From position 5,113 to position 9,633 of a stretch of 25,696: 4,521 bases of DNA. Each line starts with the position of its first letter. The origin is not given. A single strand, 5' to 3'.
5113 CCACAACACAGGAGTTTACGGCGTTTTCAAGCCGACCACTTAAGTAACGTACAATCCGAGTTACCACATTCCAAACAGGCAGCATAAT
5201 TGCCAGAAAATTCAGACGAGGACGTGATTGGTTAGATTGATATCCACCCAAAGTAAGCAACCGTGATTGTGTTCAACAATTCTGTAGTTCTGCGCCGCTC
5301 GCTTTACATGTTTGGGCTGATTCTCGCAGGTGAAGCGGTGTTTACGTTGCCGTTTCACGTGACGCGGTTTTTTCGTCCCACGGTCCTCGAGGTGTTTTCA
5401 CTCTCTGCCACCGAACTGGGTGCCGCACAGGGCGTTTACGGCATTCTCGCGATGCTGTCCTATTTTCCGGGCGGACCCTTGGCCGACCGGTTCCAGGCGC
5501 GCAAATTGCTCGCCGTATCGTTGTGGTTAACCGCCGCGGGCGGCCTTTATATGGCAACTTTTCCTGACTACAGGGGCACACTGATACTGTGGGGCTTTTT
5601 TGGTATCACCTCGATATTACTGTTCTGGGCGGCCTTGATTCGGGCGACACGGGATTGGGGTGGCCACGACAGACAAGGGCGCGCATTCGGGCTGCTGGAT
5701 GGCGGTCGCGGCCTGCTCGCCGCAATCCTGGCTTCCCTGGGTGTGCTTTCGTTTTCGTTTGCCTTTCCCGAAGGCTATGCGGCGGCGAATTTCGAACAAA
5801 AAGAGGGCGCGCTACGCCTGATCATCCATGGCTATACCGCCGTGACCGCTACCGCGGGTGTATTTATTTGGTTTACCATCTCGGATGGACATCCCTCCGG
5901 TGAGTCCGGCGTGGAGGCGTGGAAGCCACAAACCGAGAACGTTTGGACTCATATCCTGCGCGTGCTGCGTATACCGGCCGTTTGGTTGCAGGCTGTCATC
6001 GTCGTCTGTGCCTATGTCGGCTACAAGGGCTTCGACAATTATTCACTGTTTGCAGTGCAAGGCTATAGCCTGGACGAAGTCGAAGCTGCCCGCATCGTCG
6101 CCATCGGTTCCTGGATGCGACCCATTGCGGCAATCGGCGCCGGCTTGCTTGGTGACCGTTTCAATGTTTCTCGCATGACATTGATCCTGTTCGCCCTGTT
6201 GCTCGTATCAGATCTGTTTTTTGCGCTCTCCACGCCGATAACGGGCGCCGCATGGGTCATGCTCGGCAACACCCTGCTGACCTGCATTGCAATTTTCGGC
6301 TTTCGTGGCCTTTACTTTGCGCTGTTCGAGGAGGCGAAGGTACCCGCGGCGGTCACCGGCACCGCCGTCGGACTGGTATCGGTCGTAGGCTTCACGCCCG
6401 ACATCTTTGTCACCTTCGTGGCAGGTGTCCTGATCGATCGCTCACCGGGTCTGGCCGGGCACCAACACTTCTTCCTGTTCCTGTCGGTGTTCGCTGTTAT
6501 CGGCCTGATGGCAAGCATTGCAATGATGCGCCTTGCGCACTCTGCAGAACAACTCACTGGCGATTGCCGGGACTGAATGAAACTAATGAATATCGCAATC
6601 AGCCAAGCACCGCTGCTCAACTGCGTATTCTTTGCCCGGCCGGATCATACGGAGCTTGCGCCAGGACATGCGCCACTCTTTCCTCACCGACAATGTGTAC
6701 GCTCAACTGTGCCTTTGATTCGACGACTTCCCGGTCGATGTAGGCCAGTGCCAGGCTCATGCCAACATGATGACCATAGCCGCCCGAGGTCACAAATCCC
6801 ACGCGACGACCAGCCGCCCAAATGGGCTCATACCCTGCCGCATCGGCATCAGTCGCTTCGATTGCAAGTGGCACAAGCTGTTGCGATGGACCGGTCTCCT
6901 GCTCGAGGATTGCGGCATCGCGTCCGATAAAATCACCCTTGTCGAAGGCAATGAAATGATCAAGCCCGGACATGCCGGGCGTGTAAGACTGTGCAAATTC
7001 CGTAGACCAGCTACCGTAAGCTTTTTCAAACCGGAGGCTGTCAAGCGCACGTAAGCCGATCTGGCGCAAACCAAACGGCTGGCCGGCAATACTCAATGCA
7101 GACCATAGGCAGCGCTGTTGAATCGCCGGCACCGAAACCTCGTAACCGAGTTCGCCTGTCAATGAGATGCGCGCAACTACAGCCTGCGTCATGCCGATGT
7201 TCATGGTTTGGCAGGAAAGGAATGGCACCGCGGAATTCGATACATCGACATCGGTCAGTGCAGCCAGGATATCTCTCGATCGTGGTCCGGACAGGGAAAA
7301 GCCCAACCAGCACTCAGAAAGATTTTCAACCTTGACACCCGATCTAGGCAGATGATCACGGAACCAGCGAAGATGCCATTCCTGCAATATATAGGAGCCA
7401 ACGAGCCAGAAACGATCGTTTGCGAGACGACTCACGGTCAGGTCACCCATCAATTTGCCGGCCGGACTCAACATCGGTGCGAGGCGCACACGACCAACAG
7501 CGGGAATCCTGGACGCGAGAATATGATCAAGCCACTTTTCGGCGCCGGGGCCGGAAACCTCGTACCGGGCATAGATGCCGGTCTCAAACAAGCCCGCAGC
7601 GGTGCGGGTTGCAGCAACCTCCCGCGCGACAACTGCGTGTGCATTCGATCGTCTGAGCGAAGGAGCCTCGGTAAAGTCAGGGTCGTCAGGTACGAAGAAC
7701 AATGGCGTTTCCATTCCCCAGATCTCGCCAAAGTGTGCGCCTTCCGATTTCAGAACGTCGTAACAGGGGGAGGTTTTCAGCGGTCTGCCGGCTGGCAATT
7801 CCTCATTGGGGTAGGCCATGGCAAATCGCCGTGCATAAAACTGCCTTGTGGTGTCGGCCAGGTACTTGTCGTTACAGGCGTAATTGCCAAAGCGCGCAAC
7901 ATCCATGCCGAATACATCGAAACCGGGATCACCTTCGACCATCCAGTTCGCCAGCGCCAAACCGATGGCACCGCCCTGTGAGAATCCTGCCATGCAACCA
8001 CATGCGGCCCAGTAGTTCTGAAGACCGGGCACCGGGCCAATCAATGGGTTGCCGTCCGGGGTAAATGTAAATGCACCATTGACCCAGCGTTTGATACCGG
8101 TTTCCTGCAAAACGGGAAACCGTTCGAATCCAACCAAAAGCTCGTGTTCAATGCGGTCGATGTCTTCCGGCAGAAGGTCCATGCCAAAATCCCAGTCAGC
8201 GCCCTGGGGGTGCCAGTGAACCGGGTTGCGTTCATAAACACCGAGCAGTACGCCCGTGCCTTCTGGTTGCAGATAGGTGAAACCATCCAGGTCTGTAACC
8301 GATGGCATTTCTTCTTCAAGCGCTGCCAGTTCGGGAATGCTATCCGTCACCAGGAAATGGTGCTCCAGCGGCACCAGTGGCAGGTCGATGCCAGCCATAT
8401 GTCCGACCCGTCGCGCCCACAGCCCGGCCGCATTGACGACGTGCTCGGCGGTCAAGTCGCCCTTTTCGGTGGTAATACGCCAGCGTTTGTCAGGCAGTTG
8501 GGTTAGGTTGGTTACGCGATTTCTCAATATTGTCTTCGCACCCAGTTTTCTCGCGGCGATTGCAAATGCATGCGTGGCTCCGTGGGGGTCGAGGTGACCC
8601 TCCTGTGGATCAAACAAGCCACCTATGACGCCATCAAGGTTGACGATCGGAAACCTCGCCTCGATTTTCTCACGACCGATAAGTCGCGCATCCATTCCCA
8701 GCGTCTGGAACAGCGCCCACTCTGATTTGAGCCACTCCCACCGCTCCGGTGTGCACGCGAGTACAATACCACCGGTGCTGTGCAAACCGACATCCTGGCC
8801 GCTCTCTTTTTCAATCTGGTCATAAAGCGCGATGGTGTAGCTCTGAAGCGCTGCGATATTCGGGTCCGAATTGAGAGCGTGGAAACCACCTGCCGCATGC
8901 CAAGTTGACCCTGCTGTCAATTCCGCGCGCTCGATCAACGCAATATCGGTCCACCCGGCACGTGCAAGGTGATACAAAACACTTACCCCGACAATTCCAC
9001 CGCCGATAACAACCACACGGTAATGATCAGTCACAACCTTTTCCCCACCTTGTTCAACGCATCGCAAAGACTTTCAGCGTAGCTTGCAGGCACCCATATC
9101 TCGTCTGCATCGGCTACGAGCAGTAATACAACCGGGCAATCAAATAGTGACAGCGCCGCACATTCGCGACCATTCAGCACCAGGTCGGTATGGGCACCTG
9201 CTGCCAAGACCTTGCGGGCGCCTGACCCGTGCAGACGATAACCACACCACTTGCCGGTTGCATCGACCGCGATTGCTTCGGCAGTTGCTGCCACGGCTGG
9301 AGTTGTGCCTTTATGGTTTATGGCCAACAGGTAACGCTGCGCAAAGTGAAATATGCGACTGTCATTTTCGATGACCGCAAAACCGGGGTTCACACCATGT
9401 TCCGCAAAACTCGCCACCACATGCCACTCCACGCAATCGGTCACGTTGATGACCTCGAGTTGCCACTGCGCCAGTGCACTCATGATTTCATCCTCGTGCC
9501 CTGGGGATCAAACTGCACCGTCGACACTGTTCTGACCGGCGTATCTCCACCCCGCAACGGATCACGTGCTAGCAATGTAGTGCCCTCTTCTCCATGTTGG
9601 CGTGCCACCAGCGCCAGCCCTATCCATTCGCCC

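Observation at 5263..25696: Candidate undescribed system: TBDR-led amide/ester capture, periplasmic hydrolysis and N-demethylation locus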

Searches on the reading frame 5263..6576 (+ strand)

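Call 4: search_protein_families(library=pfam, proteins=[window:5263-6576:+])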
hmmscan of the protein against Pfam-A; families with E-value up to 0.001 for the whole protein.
window:5263-6576:+ (437 aa): 1 family
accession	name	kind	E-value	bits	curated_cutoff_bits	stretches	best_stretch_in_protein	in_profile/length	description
PF07690.21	MFS_1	-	1.8e-22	80.2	33.4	1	36-376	17-339/347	Major Facilitator Superfamily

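Call 5: search_protein_families(library=ncbifam, proteins=[window:5263-6576:+])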
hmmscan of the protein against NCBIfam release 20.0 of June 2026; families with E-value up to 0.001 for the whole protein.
window:5263-6576:+ (437 aa): 3 families
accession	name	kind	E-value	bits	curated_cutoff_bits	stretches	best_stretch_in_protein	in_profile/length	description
TIGR00886.1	2A0108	subfamily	1.5e-09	37.4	311.7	1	27-376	10-364/368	NarK family nitrate/nitrite MFS transporter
TIGR00881.1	2A0104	subfamily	1.9e-06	27.1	407.75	1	37-392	17-371/379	phosphoglycerate transporter protein PgtP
TIGR00890.1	2A0111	subfamily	4.3e-05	22.6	374.85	1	36-334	24-305/377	oxalate/formate antiport family MFS transporter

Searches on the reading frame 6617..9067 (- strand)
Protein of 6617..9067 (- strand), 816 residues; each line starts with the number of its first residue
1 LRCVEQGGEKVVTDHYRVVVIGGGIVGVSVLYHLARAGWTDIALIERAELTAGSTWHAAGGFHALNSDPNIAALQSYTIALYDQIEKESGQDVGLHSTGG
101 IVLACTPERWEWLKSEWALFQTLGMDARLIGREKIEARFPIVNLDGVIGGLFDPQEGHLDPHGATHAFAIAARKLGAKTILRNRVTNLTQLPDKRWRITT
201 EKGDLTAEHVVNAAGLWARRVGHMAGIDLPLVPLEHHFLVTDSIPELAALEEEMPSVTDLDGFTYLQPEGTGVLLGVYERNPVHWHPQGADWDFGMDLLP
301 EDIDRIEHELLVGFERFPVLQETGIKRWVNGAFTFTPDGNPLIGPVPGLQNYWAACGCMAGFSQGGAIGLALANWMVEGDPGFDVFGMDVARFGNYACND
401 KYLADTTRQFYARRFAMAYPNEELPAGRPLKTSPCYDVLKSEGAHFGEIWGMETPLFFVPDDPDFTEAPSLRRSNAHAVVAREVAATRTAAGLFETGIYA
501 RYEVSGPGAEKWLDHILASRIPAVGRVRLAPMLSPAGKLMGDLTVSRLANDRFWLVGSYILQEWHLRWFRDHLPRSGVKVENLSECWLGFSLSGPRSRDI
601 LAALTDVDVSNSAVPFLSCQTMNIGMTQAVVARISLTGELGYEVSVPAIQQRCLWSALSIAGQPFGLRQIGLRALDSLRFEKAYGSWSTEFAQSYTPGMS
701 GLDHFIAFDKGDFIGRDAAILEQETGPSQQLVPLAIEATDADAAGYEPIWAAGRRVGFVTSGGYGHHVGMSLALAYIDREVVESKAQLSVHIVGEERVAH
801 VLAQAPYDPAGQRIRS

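Call 4: search_protein_families(library=pfam, proteins=[window:6617-9067:-])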
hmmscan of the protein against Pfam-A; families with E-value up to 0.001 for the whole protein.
window:6617-9067:- (816 aa): 6 families
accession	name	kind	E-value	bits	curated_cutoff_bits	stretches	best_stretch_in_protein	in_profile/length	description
PF01266.30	DAO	-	1.5e-68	232.3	27.9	1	17-375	1-353/353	FAD dependent oxidoreductase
PF01571.26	GCV_T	-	1.3e-59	202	25.6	1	436-704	2-254/255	Aminomethyltransferase folate-binding domain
PF16350.10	FAO_M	-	3.6e-17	62.7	27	1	378-433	1-56/56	FAD dependent oxidoreductase central domain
PF08669.17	GCV_T_C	-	3.1e-16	59.5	25.9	1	730-808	2-80/80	Glycine cleavage T-protein C-terminal barrel domain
PF00890.30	FAD_binding_2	-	2.5e-06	27.4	20.4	1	18-143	2-130/414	FAD binding domain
PF13454.12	NAD_binding_9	-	1.7e-05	25.3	21.8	0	19-68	1-54/155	FAD-NAD(P)-binding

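Call 5: search_protein_families(library=ncbifam, proteins=[window:6617-9067:-])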
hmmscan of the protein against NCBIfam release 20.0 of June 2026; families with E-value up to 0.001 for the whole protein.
window:6617-9067:- (816 aa): 32 families (the best 25 are shown)
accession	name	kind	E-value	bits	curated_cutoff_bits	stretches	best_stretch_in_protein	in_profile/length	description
TIGR01372.1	soxA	subfamily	6.8e-50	169.8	1164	1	475-815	641-995/996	sarcosine oxidase subunit alpha family protein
NF001567.0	PRK00389.1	subfamily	4.3e-45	154.2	300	1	481-804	35-350/359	glycine cleavage system aminomethyltransferase GcvT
TIGR00528.1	gcvT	equivalog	6.7e-40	137.1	235.85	1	482-797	34-350/362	glycine cleavage system aminomethyltransferase GcvT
NF053776.1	TmaoDeMthMsil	equivalog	1.2e-39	136.5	1100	1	482-815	420-762/763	trimethylamine N-oxide demethylase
NF010093.0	PRK13579.1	equivalog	3.4e-34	118.3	459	1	479-807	40-363/371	glycine cleavage system aminomethyltransferase GcvT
NF008425.0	PRK11259.1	equivalog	5.9e-30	104.5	257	1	14-394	3-376/377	N-methyl-L-tryptophan oxidase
TIGR02352.1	thiamin_ThiO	equivalog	3.2e-27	95.5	250.8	1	18-226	1-215/351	glycine oxidase ThiO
TIGR01373.1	soxB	subfamily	1.7e-23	83.2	529.45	2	14-243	29-265/407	sarcosine oxidase subunit beta family protein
TIGR01377.1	soxA_mon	subfamily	2e-20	72.9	479.65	1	17-393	2-375/381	amino oxidase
NF009133.0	PRK12486.1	equivalog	2.1e-20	73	410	1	493-802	57-364/369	dimethylsulfoniopropionate demethylase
NF001933.0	PRK00711.1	subfamily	1.8e-16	60.2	383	2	71-237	108-276/429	D-amino acid dehydrogenase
TIGR03377.1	glycerol3P_GlpA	equivalog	1.8e-15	56.5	552.8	1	18-241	2-227/530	anaerobic glycerol-3-phosphate dehydrogenase subunit GlpA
NF033460.1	glycerol3P_ox_II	equivalog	1.4e-14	54.1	460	1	16-228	2-218/361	type 2 glycerol-3-phosphate oxidase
TIGR03364.1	HpnW_proposed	hypoth_equivalog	1.7e-14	53.7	285.1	1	16-213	1-192/365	TIGR03364 family FAD-dependent oxidoreductase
NF047633.1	SyrngDmethDesA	equivalog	1.4e-12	46.9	800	1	489-682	45-247/453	syringate O-demethylase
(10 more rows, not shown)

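Call 50: search_solved_structures(query=window:6617-9067:-, max_evalue=1e-20)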
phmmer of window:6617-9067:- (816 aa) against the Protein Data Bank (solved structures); distinct sequences matched with E-value up to 1e-20: 12.
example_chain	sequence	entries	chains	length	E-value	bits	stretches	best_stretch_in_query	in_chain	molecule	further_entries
4pab_A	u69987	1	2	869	8.3e-163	546.8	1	14-803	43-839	Dimethylglycine dehydrogenase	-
4p9s_A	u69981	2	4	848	4.6e-162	544.3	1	14-803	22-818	Dimethylglycine dehydrogenase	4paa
5l46_A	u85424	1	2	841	1.7e-159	535.8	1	13-806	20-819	Dimethylglycine dehydrogenase, mitochondrial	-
1pj5_A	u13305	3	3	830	1.3e-85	291.4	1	17-815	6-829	N,N-dimethylglycine oxidase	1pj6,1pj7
3gsi_A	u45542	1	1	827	2.6e-84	287.1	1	17-815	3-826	N,N-dimethylglycine oxidase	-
1yx2_A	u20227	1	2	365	1.6e-35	125.7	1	480-792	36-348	Aminomethyltransferase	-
1y56_B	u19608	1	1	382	1.6e-31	112.5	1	16-393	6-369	sarcosine oxidase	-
1woo_A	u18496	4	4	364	3e-28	101.6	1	480-807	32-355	Aminomethyltransferase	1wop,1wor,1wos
1vrq_A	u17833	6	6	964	4.3e-24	87.9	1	478-722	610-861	Sarcosine oxidase alpha subunit | Subunit alpha of sarcosine oxidase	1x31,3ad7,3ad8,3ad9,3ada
9q5a_A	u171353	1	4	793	1.2e-23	86.4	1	482-816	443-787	Trimethylamine N-oxide Demethylase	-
9q59_A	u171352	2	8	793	1.2e-23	86.4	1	482-816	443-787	trimethylamine N-oxide demethylase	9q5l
2gag_A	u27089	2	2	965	4.9e-23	84.4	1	479-812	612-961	heterotetrameric sarcosine oxidase alpha-subunit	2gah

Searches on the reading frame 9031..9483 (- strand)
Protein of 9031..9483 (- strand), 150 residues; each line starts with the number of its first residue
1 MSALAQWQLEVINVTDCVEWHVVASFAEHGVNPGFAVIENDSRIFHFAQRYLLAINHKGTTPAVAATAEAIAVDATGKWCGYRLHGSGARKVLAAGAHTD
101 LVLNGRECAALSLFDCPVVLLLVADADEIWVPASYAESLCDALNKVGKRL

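Call 4: search_protein_families(library=pfam, proteins=[window:9031-9483:-])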
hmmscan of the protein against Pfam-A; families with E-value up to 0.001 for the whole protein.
window:9031-9483:- (150 aa): 0 families

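Call 5: search_protein_families(library=ncbifam, proteins=[window:9031-9483:-])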
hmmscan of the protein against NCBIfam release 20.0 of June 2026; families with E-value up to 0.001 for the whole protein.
window:9031-9483:- (150 aa): 0 families

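Call 40: search_protein_families(library=pfam, proteins=[window:9031-9483:-], max_evalue=10)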
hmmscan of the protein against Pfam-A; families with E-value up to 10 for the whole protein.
window:9031-9483:- (150 aa): 1 family
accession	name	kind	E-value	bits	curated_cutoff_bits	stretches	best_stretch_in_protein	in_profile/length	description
PF01571.26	GCV_T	-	0.0016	18.2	25.6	1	37-148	89-213/255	Aminomethyltransferase folate-binding domain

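Call 104: predict_structure(alignment_id=A2)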
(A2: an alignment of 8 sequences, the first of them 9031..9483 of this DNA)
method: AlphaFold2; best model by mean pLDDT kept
length: 150 residues; sequences in the alignment: 8
mean_pLDDT: 85.0   pTM: 0.80
mean pLDDT of the five models: 85.0, 84.5, 81.1, 79.8, 55.7
residues with pLDDT >= 90: 54; 70-90: 89; 50-70: 3; < 50: 4
segments of 3 or more residues with pLDDT < 50: 1-4
pLDDT, mean of each block of 10 residues (from residue 1): 67 88 84 85 86 81 84 91 87 81 85 91 87 93 84
secondary structure, 60 per line:
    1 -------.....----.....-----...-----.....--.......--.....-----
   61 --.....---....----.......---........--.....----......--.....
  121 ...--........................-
elements in order: E8-12 E17-21 E35-39 E42-48 E51-55 H63-67 E71-74 E79-85 H89-96 H99-103 E108-113 E116-123 E126-132 H133-149

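Call 106: fold_search(model_id=the predicted structure, library=pdb)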
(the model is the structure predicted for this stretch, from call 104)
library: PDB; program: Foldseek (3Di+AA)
matches with E <= 10: 500; with E <= 0.001: 39
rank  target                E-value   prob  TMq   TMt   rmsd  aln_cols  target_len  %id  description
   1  2gag_C                1.1e-08  1.00  0.73  0.59   5.2       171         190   18  Heteroteterameric sarcosine: structure of a diflavin metaloenzyme at 1.85 a resolution (released 2006-08-08)
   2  1vrq_C                1.7e-08  1.00  0.70  0.55   5.1       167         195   17  Crystal Structure of Heterotetrameric Sarcosine Oxidase from Corynebacterium sp. U-96 in complex with Folinic Acid (released 2005-07-05)
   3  5l46_A                8.1e-07  1.00  0.69  0.15   4.6       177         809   15  Crystal structure of human dimethylglycine-dehydrogenase (released 2016-08-17)
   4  5l46_B                1.1e-06  1.00  0.70  0.15   4.7       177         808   15  Crystal structure of human dimethylglycine-dehydrogenase (released 2016-08-17)
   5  1yx2_B                2.4e-06  1.00  0.66  0.30   5.7       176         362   16  Crystal Structure of the Probable Aminomethyltransferase from Bacillus subtilis (released 2005-04-05)
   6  4pab_B                2.4e-06  1.00  0.70  0.15   4.7       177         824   13  Crystal structure of the precursor form of rat DMGDH complexed with tetrahydrofolate (released 2014-06-18)
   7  4pab_A                3.3e-06  1.00  0.70  0.15   4.9       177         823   13  Crystal structure of the precursor form of rat DMGDH complexed with tetrahydrofolate (released 2014-06-18)
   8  1pj6                  5.8e-06  1.00  0.71  0.15   6.0       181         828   15  Crystal structure of dimethylglycine oxidase of Arthrobacter globiformis in complex with folic acid (released 2003-10-07)
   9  1vrq_A                6.2e-06  1.00  0.67  0.13   5.3       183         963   13  Crystal Structure of Heterotetrameric Sarcosine Oxidase from Corynebacterium sp. U-96 in complex with Folinic Acid (released 2005-07-05)
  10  4p9s_A                6.5e-06  1.00  0.70  0.15   4.8       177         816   14  Crystal structure of the mature form of rat DMGDH (released 2014-06-18)
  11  1yx2_A                9.1e-06  1.00  0.67  0.31   5.1       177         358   16  Crystal Structure of the Probable Aminomethyltransferase from Bacillus subtilis (released 2005-04-05)
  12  1pj5                  1.0e-05  1.00  0.70  0.15   5.4       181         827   15  Crystal structure of dimethylglycine oxidase of Arthrobacter globiformis in complex with acetate (released 2003-10-07)
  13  3gsi                  1.3e-05  1.00  0.69  0.15   5.6       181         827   15  Crystal structure of D552A dimethylglycine oxidase mutant of Arthrobacter globiformis in complex with tetrahydrofolate (released 2009-04-14)
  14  2gag_A                1.7e-05  1.00  0.67  0.13   5.0       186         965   14  Heteroteterameric sarcosine: structure of a diflavin metaloenzyme at 1.85 a resolution (released 2006-08-08)
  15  5x1k_C                4.9e-05  1.00  0.55  0.23   6.3       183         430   16  Vanillate/3-O-methylgallate O-demethylase, LigM, 3-O-methylgallate complex form (released 2017-05-17)
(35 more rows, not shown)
